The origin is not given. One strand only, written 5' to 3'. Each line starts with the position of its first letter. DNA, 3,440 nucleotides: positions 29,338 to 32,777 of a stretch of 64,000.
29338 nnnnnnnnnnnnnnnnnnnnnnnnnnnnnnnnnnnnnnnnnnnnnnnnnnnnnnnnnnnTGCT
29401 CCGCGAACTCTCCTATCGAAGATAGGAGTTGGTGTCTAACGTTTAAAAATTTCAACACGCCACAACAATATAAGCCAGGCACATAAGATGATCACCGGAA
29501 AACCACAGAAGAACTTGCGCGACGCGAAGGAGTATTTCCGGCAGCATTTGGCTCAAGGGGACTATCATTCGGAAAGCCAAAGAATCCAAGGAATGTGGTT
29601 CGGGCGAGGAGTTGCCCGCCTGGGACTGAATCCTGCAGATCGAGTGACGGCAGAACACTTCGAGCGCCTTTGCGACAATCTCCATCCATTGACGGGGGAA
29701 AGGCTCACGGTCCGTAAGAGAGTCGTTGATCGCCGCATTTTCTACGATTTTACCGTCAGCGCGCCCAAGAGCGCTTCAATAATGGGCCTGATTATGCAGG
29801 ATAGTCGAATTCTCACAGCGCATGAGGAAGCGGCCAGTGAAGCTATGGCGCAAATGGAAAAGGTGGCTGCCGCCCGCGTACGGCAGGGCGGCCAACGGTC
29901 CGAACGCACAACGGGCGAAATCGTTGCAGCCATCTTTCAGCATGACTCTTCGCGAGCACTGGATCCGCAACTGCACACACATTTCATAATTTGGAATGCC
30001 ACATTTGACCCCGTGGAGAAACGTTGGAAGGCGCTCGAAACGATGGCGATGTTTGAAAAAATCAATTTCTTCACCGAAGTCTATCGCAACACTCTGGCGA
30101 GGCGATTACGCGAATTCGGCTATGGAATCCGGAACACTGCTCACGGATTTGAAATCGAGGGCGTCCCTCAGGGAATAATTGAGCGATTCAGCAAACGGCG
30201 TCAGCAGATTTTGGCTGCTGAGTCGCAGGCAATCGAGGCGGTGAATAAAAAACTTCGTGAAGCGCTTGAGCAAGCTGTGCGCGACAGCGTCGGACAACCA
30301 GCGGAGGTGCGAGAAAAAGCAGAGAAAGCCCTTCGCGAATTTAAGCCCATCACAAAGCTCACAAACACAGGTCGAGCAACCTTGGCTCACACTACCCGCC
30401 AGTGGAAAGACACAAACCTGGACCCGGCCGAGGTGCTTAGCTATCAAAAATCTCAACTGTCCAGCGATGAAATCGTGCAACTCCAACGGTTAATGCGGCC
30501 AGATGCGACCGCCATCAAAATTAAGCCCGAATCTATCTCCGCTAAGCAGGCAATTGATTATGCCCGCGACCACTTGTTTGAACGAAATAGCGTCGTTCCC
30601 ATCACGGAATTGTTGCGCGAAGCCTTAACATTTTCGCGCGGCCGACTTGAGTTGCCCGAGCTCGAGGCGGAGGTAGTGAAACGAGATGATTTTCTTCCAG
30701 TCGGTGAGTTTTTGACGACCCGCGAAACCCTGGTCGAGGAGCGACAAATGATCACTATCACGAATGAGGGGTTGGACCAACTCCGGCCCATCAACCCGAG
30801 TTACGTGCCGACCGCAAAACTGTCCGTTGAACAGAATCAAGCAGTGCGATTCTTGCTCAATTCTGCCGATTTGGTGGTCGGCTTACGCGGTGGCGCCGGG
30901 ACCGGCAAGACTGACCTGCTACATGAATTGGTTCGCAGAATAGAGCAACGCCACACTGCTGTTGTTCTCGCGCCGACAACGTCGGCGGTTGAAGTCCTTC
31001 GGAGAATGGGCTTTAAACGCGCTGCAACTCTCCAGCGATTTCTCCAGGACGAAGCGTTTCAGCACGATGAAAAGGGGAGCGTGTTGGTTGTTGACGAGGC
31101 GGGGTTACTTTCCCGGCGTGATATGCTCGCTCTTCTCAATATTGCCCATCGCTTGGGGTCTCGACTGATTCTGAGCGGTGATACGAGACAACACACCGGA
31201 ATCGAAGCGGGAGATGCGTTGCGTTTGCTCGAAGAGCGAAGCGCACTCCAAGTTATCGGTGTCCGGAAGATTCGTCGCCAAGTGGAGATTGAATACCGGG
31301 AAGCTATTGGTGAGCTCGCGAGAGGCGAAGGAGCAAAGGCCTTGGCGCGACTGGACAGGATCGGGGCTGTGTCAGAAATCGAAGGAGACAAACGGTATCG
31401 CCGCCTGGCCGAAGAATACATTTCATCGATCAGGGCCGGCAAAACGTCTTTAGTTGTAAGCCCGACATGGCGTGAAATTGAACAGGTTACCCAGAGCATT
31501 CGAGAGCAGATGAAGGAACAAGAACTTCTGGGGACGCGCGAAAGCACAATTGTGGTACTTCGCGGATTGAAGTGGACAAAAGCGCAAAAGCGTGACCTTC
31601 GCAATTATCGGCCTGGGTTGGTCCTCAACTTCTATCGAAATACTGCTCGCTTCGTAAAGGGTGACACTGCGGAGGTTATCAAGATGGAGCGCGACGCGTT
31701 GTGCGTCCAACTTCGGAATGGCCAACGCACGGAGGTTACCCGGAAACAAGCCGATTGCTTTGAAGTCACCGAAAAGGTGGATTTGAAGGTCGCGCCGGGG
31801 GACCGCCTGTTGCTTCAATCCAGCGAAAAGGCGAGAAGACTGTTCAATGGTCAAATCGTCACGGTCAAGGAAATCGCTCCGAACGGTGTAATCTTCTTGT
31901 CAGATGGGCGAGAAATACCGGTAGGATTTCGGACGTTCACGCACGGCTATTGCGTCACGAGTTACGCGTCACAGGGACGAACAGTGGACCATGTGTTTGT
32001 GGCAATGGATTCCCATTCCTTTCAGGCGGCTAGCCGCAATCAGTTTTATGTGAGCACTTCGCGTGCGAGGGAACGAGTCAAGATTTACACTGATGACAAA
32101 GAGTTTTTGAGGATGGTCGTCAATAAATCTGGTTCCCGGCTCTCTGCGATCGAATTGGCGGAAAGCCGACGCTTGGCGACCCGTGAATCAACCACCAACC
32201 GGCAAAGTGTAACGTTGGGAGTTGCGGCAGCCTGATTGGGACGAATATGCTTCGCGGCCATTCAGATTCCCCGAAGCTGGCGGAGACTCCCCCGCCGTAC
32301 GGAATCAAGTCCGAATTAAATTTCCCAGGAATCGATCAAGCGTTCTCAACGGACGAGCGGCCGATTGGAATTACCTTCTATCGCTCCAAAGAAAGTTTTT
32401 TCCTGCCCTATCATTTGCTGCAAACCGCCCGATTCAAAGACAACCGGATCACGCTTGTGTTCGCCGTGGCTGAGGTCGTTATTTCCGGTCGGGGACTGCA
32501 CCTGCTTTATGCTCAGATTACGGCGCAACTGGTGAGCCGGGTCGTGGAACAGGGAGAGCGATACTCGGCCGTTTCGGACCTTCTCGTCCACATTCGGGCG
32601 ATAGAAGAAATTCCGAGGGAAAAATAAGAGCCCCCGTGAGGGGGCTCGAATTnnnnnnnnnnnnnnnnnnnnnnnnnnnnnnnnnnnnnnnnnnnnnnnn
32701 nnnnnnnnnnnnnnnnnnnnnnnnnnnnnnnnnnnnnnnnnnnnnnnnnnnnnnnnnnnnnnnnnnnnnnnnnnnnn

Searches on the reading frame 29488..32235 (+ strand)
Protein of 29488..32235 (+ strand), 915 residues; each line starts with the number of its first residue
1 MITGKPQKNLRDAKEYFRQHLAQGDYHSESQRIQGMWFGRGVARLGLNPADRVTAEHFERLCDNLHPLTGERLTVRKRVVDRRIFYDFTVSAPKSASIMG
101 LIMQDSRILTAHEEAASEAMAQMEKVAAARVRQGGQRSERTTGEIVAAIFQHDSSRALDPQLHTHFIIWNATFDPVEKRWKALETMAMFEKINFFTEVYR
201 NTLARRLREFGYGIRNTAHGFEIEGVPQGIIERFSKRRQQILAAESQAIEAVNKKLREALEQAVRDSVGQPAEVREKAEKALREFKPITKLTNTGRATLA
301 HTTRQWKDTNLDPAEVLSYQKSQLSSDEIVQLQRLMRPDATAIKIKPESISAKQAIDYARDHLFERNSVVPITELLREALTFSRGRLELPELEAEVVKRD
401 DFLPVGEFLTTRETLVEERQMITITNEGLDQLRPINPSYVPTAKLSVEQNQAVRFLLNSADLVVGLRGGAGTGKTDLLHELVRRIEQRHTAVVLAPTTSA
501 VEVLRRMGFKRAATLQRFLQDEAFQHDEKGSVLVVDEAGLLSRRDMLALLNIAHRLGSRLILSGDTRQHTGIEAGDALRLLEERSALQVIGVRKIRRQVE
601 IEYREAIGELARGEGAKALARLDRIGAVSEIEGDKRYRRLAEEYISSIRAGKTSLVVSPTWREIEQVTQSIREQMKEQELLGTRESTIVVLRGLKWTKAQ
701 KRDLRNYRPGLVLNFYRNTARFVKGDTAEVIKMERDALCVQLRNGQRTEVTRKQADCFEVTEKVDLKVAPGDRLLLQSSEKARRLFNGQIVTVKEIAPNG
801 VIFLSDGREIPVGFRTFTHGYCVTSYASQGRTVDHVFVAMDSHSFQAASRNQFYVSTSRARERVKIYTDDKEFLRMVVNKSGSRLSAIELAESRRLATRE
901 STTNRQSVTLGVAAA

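Call 6: search_protein_families(library=pfam, proteins=[window:29488-32235:+], max_evalue=0.01)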
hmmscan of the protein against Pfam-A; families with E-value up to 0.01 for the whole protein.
window:29488-32235:+ (915 aa): 13 families
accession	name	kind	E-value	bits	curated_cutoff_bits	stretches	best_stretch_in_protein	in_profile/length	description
PF08751.17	TrwC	-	7.6e-73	246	25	1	12-323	3-282/286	TrwC relaxase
PF13604.12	AAA_30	-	1.8e-37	129.4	27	1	445-632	2-190/191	AAA domain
PF01443.25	Viral_helicase1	-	3.6e-15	56.8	21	2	468-580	5-109/228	Viral superfamily 1 RNA helicase core domain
PF13245.12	AAA_19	-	5.9e-13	49.6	25.1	1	449-569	1-129/134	AAA domain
PF22232.2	TraI_hel_assoc_N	-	6.7e-08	33.5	27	1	468-563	3-98/99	TraI helicase-associated ssDNA bd, N-terminal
PF13538.12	UvrD_C_2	-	2.4e-07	30.9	27.4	1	819-864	1-49/52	UvrD-like helicase C-terminal domain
PF09848.15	SLFN-g3_helicase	-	0.00011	22.1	24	1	466-544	6-94/354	Schlafen group 3, DNA/RNA helicase domain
PF13086.12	AAA_11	-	0.00047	20.4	27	0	446-499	3-61/257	AAA domain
PF13401.12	AAA_22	-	0.0006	20.6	27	1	467-564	11-122/130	AAA domain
PF07728.20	AAA_5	-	0.0016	18.9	22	1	466-550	4-86/139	AAA domain (dynein-related subfamily)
PF18272.6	ssDNA_TraI_N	-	0.0028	18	26.4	0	635-683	4-52/53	single-stranded DNA binding TraI N-terminal subdomain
PF10412.15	TrwB_AAD_bind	-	0.0047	16.3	20.5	1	459-495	13-49/387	Type IV secretion-system coupling protein DNA-binding domain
PF02562.22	PhoH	-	0.0083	16.1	27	0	446-510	6-68/205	PhoH-like protein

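Call 7: search_protein_families(library=ncbifam, proteins=[window:29488-32235:+], max_evalue=0.01)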
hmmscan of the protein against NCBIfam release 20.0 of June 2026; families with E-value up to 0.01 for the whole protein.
window:29488-32235:+ (915 aa): 13 families
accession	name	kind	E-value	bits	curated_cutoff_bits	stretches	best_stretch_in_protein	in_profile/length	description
TIGR02760.1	TraI_TIGR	equivalog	4.7e-97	326.1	929.85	1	25-905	23-885/1960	conjugative transfer relaxase/helicase TraI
NF010263.0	PRK13709.1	equivalog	1.3e-92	311.1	2212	4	32-244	28-244/1752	conjugative transfer relaxase/helicase TraI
NF041492.1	MobF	equivalog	1.2e-61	208.9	100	1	1-279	1-289/299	MobF family relaxase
TIGR02686.1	relax_trwC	domain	1.1e-48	166.3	145.5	1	14-265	2-262/286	conjugative relaxase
TIGR02768.1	TraA_Ti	equivalog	1.5e-45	155.8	590.45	1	410-884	319-729/751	Ti-type conjugative transfer relaxase TraA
NF011300.0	PRK14712.1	equivalog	5.4e-36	123.3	2486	3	351-626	730-1026/1623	conjugative transfer relaxase/helicase TraI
NF010464.0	PRK13889.1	subfamily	2.7e-27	95.1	1015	2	443-750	345-646/992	conjugal transfer relaxase TraA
TIGR01448.2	helicase_RecD2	equivalog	5.6e-26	90.9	500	2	443-599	315-477/713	SF1B family DNA helicase RecD2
NF010402.0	PRK13826.1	subfamily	2.8e-20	71.9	1317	2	442-682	379-620/1102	Dtr system oriT relaxase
TIGR01447.1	recD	equivalog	1.5e-17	63.4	310.15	2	441-586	145-318/597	exodeoxyribonuclease V subunit alpha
NF008127.0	PRK10875.1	equivalog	1.2e-09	37.3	671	1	747-888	464-610/619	exodeoxyribonuclease V subunit alpha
NF033538.2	transpos_IS91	equivalog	0.00085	18.4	125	1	117-209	107-197/356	IS91 family transposase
NF042913.1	CyRepA1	equivalog_domain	0.0071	15.3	200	0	191-313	363-461/595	plasmid replication protein, CyRepA1 family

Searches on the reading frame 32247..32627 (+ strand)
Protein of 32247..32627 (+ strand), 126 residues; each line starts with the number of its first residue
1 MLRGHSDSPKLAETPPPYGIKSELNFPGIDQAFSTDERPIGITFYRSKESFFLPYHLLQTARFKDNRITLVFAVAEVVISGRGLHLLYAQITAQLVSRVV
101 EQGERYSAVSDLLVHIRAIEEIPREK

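Call 6: search_protein_families(library=pfam, proteins=[window:32247-32627:+], max_evalue=0.01)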
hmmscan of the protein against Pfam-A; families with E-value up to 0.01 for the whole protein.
window:32247-32627:+ (126 aa): 0 families

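Call 59: search_protein_families(library=pfam, proteins=[window:32247-32627:+], max_evalue=0.05)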
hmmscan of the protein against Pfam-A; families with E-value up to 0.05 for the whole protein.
window:32247-32627:+ (126 aa): 0 families
